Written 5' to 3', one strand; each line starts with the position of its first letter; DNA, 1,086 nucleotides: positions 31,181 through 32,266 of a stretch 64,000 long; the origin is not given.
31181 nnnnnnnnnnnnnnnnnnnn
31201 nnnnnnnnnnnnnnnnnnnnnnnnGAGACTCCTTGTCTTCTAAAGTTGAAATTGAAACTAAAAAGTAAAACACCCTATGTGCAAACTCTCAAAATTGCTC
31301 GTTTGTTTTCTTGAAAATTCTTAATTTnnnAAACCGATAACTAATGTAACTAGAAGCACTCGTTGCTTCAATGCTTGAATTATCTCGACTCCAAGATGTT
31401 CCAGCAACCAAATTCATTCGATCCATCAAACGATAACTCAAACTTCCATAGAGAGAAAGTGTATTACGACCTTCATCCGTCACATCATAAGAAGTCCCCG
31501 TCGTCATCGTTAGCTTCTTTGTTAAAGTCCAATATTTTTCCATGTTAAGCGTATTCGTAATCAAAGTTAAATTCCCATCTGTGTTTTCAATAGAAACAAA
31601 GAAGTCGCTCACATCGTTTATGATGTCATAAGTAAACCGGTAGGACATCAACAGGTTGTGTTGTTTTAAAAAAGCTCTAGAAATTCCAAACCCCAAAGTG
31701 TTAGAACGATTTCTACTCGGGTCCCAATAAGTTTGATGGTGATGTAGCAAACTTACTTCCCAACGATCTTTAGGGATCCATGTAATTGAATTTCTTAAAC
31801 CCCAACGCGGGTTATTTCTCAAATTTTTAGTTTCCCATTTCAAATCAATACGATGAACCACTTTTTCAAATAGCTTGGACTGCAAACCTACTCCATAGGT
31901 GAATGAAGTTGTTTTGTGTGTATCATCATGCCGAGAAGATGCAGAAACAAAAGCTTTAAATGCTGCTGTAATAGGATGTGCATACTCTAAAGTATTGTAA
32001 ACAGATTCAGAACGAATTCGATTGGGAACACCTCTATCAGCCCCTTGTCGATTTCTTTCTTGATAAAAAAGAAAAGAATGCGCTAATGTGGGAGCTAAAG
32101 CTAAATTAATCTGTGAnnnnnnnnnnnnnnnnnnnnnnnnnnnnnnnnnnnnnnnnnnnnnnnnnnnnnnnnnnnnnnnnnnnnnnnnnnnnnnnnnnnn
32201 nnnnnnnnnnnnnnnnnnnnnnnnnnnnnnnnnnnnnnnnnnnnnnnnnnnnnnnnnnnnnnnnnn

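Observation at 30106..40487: Exopolysaccharide synthase locus with a degenerate-GGDEF I-site receptor (PelD-like) and mixed Bcs/Pga features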

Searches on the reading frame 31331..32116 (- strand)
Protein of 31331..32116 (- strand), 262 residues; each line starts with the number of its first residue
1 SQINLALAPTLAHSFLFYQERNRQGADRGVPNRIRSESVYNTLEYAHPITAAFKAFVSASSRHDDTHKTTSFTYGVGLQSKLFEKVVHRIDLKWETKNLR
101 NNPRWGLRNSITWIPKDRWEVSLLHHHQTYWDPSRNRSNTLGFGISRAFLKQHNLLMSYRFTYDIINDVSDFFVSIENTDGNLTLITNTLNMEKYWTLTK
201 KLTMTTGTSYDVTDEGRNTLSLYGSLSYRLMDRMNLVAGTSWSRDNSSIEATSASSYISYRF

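Call 44: search_solved_structures(query=A5, max_evalue=10)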
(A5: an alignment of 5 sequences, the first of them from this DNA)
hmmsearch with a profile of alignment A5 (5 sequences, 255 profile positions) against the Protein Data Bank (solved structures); distinct sequences matched with E-value up to 10: 2.
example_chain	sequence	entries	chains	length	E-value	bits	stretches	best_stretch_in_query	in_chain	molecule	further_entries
9r8s_A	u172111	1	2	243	0.7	12.4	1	142-182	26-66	SMODS-associated and fused to various effectors domain-containing protein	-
7et4_A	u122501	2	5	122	0.85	12.2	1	89-167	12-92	AP2/ERF and B3 domain-containing transcription repressor TEM1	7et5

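Call 45: search_protein_families(library=pfam, alignment_id=A5, max_evalue=10)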
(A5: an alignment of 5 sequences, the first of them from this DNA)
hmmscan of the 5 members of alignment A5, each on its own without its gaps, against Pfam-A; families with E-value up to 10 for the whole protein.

A. member 1, seq(257 aa): 3 families
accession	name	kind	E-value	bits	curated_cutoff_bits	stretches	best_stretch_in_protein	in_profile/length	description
PF13601.12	HTH_34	-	0.027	15.1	27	1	170-215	23-69/80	Winged helix DNA-binding domain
PF25222.1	DUF7840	-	0.038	14.1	27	1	52-156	96-206/224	Domain of unknown function (DUF7840)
PF13505.12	OMP_b-brl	-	0.17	12.4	28.7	1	55-80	121-143/175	Outer membrane protein beta-barrel domain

B. families by the number of members that match (of 5 scanned): 4 families
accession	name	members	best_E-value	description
PF13505.12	OMP_b-brl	3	0.0034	Outer membrane protein beta-barrel domain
PF13601.12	HTH_34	1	0.027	Winged helix DNA-binding domain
PF25222.1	DUF7840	1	0.038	Domain of unknown function (DUF7840)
PF25783.1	BigA_beta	1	0.1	BigA beta sandwich domain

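Call 86: search_protein_representatives(protein=window:31331-32116:-)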
Query: 262 residues. Proteins with E-value up to 0.001 (for the whole library): 17; up to 1e-10: 12; up to 1e-30: 6. The best 17 are listed.
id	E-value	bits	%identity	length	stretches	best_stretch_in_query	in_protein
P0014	7.6e-122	422.1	71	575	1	1-262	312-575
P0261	2.9e-71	256.4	51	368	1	3-262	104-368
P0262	4.2e-67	242.8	46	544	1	2-260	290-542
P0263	1.0e-62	228.4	42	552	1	2-262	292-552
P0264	5.5e-52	193.2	42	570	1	1-262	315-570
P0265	3.9e-42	161.0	39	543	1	8-262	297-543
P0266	1.6e-18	83.6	51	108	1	172-262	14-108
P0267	2.0e-18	83.3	47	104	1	169-262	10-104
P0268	7.1e-17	78.2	30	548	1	5-262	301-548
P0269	1.4e-15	74.0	32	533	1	2-262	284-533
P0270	5.5e-15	72.0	29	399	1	6-259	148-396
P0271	1.1e-13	67.7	42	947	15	65-95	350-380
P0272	7.3e-07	45.4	28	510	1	4-262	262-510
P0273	6.2e-05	39.1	23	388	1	14-260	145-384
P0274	6.5e-05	39.0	42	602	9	69-95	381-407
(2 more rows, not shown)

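Call 90: search_solved_structures(query=A7, max_evalue=10)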
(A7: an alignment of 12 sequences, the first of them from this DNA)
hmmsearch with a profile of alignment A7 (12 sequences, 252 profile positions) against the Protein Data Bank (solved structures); distinct sequences matched with E-value up to 10: 3.
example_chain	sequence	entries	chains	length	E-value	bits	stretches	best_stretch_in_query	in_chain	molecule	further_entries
3hie_A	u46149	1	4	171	0.28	13.7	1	175-219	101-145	Exocyst complex component SEC3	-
1j3x_A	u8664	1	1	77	0.32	13.5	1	7-65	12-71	High mobility group protein 2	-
5lg4_B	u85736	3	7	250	0.46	13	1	175-218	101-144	Exocyst complex component SEC3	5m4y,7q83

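Call 91: search_protein_families(library=pfam, proteins=[P0262, P0263, P0264, P0265, P0268, P0269, P0272, P0270, P0273], max_evalue=0.00001)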
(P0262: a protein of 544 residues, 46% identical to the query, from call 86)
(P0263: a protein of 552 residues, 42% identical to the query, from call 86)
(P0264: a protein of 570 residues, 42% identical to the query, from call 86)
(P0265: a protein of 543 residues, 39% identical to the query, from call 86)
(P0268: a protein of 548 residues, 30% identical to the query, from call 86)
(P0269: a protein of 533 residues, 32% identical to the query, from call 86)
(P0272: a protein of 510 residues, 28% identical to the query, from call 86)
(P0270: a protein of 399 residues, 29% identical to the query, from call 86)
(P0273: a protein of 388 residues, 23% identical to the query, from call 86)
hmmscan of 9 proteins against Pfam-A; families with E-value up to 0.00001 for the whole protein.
P0262 (544 aa): 14 families
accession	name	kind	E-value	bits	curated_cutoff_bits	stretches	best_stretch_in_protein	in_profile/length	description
PF14559.12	TPR_19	-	3.3e-22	79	25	1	193-234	5-46/68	Tetratricopeptide repeat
PF13432.12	TPR_16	-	1.1e-19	71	32.7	0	228-270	12-54/65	Tetratricopeptide repeat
PF13428.12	TPR_14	-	5.7e-19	67.2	23.5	0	181-222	3-44/44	Tetratricopeptide repeat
PF07719.23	TPR_2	-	1.1e-16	59.9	27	0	247-279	1-33/34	Tetratricopeptide repeat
PF13174.12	TPR_6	-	2e-13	50.4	26.3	0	252-279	5-32/33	Tetratricopeptide repeat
PF13431.12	TPR_17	-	1.1e-08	35.1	24.4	0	235-268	1-34/34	Tetratricopeptide repeat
PF00515.34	TPR_1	-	1.5e-08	34.5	27.8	0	183-212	5-34/34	Tetratricopeptide repeat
PF13181.12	TPR_8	-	4.1e-08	33.2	25.7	0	253-279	7-33/34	Tetratricopeptide repeat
PF13371.12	TPR_9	-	4.5e-08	33.4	35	0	126-179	10-63/73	Tetratricopeptide repeat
PF13424.12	TPR_12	-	8.7e-08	32.7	30.1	0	218-272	8-70/77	Tetratricopeptide repeat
PF13414.12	TPR_11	-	1.7e-07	31.2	26.8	0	254-282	1-29/42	TPR repeat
PF23914.1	TPR_CcmH_CycH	-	3.3e-07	30.7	42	0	185-280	56-154/158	Cytochrome c-type biogenesis protein H TPR domain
PF25062.1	ARM_TT21_N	-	1.5e-06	28.6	40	0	158-299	7-152/222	Tetratricopeptide repeat protein 21 N-terminal ARM repeat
PF13176.12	TPR_7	-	2e-06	27.9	27.9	0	119-144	7-34/36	Tetratricopeptide repeat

P0263 (552 aa): 16 families
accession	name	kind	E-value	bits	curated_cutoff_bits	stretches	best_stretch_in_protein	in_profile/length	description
PF14559.12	TPR_19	-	3.4e-21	75.8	25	1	194-251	4-61/68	Tetratricopeptide repeat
PF07719.23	TPR_2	-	3e-19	67.9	27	0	250-281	2-33/34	Tetratricopeptide repeat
PF13428.12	TPR_14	-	3.4e-18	64.7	23.5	0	185-223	5-43/44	Tetratricopeptide repeat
PF00515.34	TPR_1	-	1e-13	50.9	27.8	0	153-180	7-34/34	Tetratricopeptide repeat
PF13174.12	TPR_6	-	1.1e-12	48.1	26.3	0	250-281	1-32/33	Tetratricopeptide repeat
PF13432.12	TPR_16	-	1.1e-11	45.4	32.7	0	228-281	10-63/65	Tetratricopeptide repeat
PF13424.12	TPR_12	-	1.6e-11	44.6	30.1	0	183-241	4-71/77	Tetratricopeptide repeat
PF23914.1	TPR_CcmH_CycH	-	3.3e-11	43.7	42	0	85-180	56-154/158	Cytochrome c-type biogenesis protein H TPR domain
PF13176.12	TPR_7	-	1.1e-10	41.1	27.9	0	194-214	12-32/36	Tetratricopeptide repeat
PF24575.1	TPR_Slam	-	5e-10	40.2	35.2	0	123-169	57-103/104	Surface lipoprotein assembly modifier, N-terminal TPR repeats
PF13431.12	TPR_17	-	2.1e-09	37.4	24.4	0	68-99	2-33/34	Tetratricopeptide repeat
PF13414.12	TPR_11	-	1.1e-08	35.1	26.8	0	55-92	4-41/42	TPR repeat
PF13181.12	TPR_8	-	1.2e-07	31.7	25.7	0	85-110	7-32/34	Tetratricopeptide repeat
PF13371.12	TPR_9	-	1e-06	29.1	35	0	195-251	9-65/73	Tetratricopeptide repeat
PF12895.13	ANAPC3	-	1.2e-06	29.2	27.2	0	195-271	3-78/82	Anaphase-promoting complex, cyclosome, subunit 3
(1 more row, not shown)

P0264 (570 aa): 20 families
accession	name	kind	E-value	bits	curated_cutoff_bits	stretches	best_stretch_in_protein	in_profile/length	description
PF14559.12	TPR_19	-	8.8e-32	109.7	25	5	218-275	4-61/68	Tetratricopeptide repeat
PF13428.12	TPR_14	-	8.5e-31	103.7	23.5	0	242-281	4-43/44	Tetratricopeptide repeat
PF13432.12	TPR_16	-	4.3e-28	97.8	32.7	3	39-102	1-64/65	Tetratricopeptide repeat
PF07719.23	TPR_2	-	2.9e-23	80.4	27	0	273-305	1-33/34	Tetratricopeptide repeat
PF13174.12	TPR_6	-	5.8e-18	64.7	26.3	0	245-271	6-32/33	Tetratricopeptide repeat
PF24575.1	TPR_Slam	-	2.6e-15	57.1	35.2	0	78-117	56-95/104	Surface lipoprotein assembly modifier, N-terminal TPR repeats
PF13424.12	TPR_12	-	1.2e-14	54.7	30.1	0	244-297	8-69/77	Tetratricopeptide repeat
PF23914.1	TPR_CcmH_CycH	-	6.5e-14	52.5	42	0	81-169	62-153/158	Cytochrome c-type biogenesis protein H TPR domain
PF13414.12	TPR_11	-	2.2e-13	50.1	26.8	0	77-117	2-42/42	TPR repeat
PF13431.12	TPR_17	-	5.5e-13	48.5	24.4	0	262-293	2-33/34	Tetratricopeptide repeat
PF12895.13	ANAPC3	-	9e-13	48.8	27.2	0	49-127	3-80/82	Anaphase-promoting complex, cyclosome, subunit 3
PF13371.12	TPR_9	-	1.3e-12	48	35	0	151-208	9-66/73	Tetratricopeptide repeat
PF13176.12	TPR_7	-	3e-11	42.9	27.9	0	45-67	9-31/36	Tetratricopeptide repeat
PF00515.34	TPR_1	-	4.2e-11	42.6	27.8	0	207-238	3-34/34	Tetratricopeptide repeat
PF14561.12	TPR_20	-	7.1e-10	39.5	25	0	99-147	18-68/90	Tetratricopeptide repeat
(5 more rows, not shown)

P0265 (543 aa): 12 families
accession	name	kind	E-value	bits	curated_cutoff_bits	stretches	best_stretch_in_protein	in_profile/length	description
PF14559.12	TPR_19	-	1.3e-20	74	25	0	229-289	6-68/68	Tetratricopeptide repeat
PF13432.12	TPR_16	-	4.2e-19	69.1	32.7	0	61-111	14-64/65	Tetratricopeptide repeat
PF07719.23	TPR_2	-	7.5e-19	66.7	27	0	216-247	3-34/34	Tetratricopeptide repeat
PF13428.12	TPR_14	-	1.6e-18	65.8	23.5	0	216-256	3-43/44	Tetratricopeptide repeat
PF13174.12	TPR_6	-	4e-14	52.6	26.3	0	220-246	6-32/33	Tetratricopeptide repeat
PF13431.12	TPR_17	-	4.1e-12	45.8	24.4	0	237-268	2-33/34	Tetratricopeptide repeat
PF00515.34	TPR_1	-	8.1e-12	44.9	27.8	0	81-110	4-33/34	Tetratricopeptide repeat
PF13424.12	TPR_12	-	5.3e-10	39.8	30.1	0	219-273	8-70/77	Tetratricopeptide repeat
PF13371.12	TPR_9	-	9.2e-10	38.8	35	0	220-280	1-61/73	Tetratricopeptide repeat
PF23914.1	TPR_CcmH_CycH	-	5e-08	33.4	42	0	85-174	57-149/158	Cytochrome c-type biogenesis protein H TPR domain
PF24575.1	TPR_Slam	-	4.2e-07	30.8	35.2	0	122-167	57-102/104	Surface lipoprotein assembly modifier, N-terminal TPR repeats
PF13181.12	TPR_8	-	3.1e-06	27.3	25.7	0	85-109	8-32/34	Tetratricopeptide repeat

P0268 (548 aa): 10 families
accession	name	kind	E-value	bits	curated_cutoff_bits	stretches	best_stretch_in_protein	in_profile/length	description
PF14559.12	TPR_19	-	1.2e-20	74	25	2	97-155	3-61/68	Tetratricopeptide repeat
PF13428.12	TPR_14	-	5.8e-16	57.8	23.5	0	85-128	1-44/44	Tetratricopeptide repeat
PF24575.1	TPR_Slam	-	4.2e-13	50.1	35.2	0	93-141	55-103/104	Surface lipoprotein assembly modifier, N-terminal TPR repeats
PF13432.12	TPR_16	-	2e-11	44.6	32.7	1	55-118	1-64/65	Tetratricopeptide repeat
PF07719.23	TPR_2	-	5.3e-11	42.2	27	0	85-118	1-34/34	Tetratricopeptide repeat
PF13174.12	TPR_6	-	3.2e-08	34.1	26.3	0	121-151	2-32/33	Tetratricopeptide repeat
PF13414.12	TPR_11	-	1.2e-07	31.8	26.8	0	93-133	2-42/42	TPR repeat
PF20225.4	DUF6584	-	5e-07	30.4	27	0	236-273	18-55/171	Family of unknown function (DUF6584)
PF14561.12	TPR_20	-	9.9e-07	29.4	25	0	170-219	5-54/90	Tetratricopeptide repeat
PF25064.1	ARM_TT21_5th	-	1.6e-06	28.8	27.8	0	89-144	5-60/117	TT21 fifth ARM repeats domain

P0269 (533 aa): 19 families
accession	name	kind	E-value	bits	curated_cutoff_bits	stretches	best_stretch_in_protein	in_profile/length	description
PF14559.12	TPR_19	-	1.3e-28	99.5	25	2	187-249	5-67/68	Tetratricopeptide repeat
PF07719.23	TPR_2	-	2.4e-22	77.6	27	0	174-206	2-34/34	Tetratricopeptide repeat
PF24575.1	TPR_Slam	-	4.8e-22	78.8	35.2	0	127-194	33-102/104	Surface lipoprotein assembly modifier, N-terminal TPR repeats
PF13428.12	TPR_14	-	4.8e-22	76.7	23.5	0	144-181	6-43/44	Tetratricopeptide repeat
PF13432.12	TPR_16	-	1.3e-19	70.7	32.7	1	145-206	3-64/65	Tetratricopeptide repeat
PF13174.12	TPR_6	-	2.5e-16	59.5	26.3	0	75-98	4-27/33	Tetratricopeptide repeat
PF13414.12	TPR_11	-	9e-16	57.7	26.8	0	147-182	2-37/42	TPR repeat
PF23914.1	TPR_CcmH_CycH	-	2e-14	54.1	42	1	162-269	39-149/158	Cytochrome c-type biogenesis protein H TPR domain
PF00515.34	TPR_1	-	9.8e-14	50.9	27.8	0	174-206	2-34/34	Tetratricopeptide repeat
PF13371.12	TPR_9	-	2.1e-11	44.1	35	0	148-206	4-62/73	Tetratricopeptide repeat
PF13181.12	TPR_8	-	6.1e-11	42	25.7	0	174-205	2-33/34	Tetratricopeptide repeat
PF12895.13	ANAPC3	-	1.9e-10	41.3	27.2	0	186-266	2-81/82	Anaphase-promoting complex, cyclosome, subunit 3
PF13424.12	TPR_12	-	7.2e-10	39.4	30.1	0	214-268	10-72/77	Tetratricopeptide repeat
PF20225.4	DUF6584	-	1e-09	39.1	27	0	51-90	17-56/171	Family of unknown function (DUF6584)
PF13431.12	TPR_17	-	1.1e-09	38.2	24.4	0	161-192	1-32/34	Tetratricopeptide repeat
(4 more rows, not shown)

P0272 (510 aa): 20 families
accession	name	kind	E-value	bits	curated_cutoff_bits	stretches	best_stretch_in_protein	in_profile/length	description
PF14559.12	TPR_19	-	3.2e-31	107.9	25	3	164-226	6-68/68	Tetratricopeptide repeat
PF07719.23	TPR_2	-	1.5e-25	87.6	27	0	49-80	3-34/34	Tetratricopeptide repeat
PF00515.34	TPR_1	-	1.3e-21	75.9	27.8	0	152-182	4-34/34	Tetratricopeptide repeat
PF13428.12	TPR_14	-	1.4e-20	72.1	23.5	0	17-56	5-44/44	Tetratricopeptide repeat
PF24575.1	TPR_Slam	-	2.3e-18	67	35.2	0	56-103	56-103/104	Surface lipoprotein assembly modifier, N-terminal TPR repeats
PF13432.12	TPR_16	-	2.8e-17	63.3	32.7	0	17-80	1-64/65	Tetratricopeptide repeat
PF13174.12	TPR_6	-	1.2e-16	60.5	26.3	0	223-249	6-32/33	Tetratricopeptide repeat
PF13414.12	TPR_11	-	1.9e-16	59.9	26.8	0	55-82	2-29/42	TPR repeat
PF13181.12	TPR_8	-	2.3e-12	46.4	25.7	0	14-40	2-28/34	Tetratricopeptide repeat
PF13424.12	TPR_12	-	3e-12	47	30.1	0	188-243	8-71/77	Tetratricopeptide repeat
PF23914.1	TPR_CcmH_CycH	-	7.8e-12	45.7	42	1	153-248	54-152/158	Cytochrome c-type biogenesis protein H TPR domain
PF13371.12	TPR_9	-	4.2e-11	43.1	35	0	124-185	4-65/73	Tetratricopeptide repeat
PF12895.13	ANAPC3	-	1.2e-10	42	27.2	0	27-104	3-79/82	Anaphase-promoting complex, cyclosome, subunit 3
PF13431.12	TPR_17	-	1.5e-10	40.9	24.4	0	35-67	1-33/34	Tetratricopeptide repeat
PF20225.4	DUF6584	-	2.5e-08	34.6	27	0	200-236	20-56/171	Family of unknown function (DUF6584)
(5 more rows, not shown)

P0270 (399 aa): 7 families
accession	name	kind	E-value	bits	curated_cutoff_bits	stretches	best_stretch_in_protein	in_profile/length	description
PF13428.12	TPR_14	-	4.6e-09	36.5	23.5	0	69-109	3-43/44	Tetratricopeptide repeat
PF13432.12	TPR_16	-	1.5e-08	35.4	32.7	0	73-131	3-61/65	Tetratricopeptide repeat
PF07719.23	TPR_2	-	1.9e-08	34.3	27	0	102-133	2-33/34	Tetratricopeptide repeat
PF14559.12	TPR_19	-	1.9e-07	31.7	25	0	46-103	4-61/68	Tetratricopeptide repeat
PF13174.12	TPR_6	-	4.3e-07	30.6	26.3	0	26-65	2-32/33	Tetratricopeptide repeat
PF13371.12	TPR_9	-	5.3e-06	26.8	35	0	47-105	9-67/73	Tetratricopeptide repeat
PF00515.34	TPR_1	-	7.6e-06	26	27.8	0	103-133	3-33/34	Tetratricopeptide repeat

P0273 (388 aa): 2 families
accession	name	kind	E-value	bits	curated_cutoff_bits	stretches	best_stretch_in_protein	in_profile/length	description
PF14559.12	TPR_19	-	2.3e-11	44.3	25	1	40-98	7-65/68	Tetratricopeptide repeat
PF13174.12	TPR_6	-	4e-06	27.6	26.3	0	60-90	2-32/33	Tetratricopeptide repeat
